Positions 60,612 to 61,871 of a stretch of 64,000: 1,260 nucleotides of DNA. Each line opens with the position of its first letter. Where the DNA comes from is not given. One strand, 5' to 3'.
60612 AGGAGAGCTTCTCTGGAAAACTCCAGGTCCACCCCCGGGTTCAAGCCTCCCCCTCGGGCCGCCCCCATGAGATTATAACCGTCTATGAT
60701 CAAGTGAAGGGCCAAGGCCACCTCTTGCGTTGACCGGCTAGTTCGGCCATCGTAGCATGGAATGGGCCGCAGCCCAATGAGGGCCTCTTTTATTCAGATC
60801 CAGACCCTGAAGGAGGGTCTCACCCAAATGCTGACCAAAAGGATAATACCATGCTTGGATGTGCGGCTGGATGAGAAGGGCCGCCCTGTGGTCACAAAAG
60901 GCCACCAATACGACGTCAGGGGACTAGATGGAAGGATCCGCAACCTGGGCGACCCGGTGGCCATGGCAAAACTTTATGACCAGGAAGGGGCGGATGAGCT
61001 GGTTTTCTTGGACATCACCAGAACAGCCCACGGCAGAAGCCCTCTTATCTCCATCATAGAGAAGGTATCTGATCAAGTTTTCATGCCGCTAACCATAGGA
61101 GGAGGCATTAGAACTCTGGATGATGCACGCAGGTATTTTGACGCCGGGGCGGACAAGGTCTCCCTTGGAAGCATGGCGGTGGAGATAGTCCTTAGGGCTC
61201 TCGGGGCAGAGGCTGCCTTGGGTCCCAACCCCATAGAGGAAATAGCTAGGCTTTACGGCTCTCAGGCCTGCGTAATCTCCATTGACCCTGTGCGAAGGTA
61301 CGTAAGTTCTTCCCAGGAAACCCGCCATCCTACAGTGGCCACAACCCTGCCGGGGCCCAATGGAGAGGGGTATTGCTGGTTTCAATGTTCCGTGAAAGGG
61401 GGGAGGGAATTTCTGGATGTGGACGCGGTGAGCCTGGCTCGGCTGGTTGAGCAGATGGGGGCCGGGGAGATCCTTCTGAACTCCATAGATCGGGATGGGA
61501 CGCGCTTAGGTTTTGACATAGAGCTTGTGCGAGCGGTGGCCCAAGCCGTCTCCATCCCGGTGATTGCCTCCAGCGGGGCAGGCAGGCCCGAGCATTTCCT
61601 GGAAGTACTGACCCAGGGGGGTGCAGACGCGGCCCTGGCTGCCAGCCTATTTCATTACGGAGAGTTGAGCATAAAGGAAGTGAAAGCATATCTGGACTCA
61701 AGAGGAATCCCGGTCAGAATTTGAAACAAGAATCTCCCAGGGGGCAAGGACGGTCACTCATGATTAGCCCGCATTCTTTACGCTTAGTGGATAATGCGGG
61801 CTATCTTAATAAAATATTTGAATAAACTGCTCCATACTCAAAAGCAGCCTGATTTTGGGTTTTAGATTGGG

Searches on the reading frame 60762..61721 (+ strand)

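Call 36: search_protein_families(library=pfam, proteins=[window:60762-61721:+], max_evalue=0.00001)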
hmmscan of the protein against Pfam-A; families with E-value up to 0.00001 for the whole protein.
window:60762-61721:+ (320 aa): 1 family
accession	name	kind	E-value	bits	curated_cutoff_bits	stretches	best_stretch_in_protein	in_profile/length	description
PF00977.27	His_biosynth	-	4.7e-60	203.3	23.6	1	27-302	1-227/228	Histidine biosynthesis protein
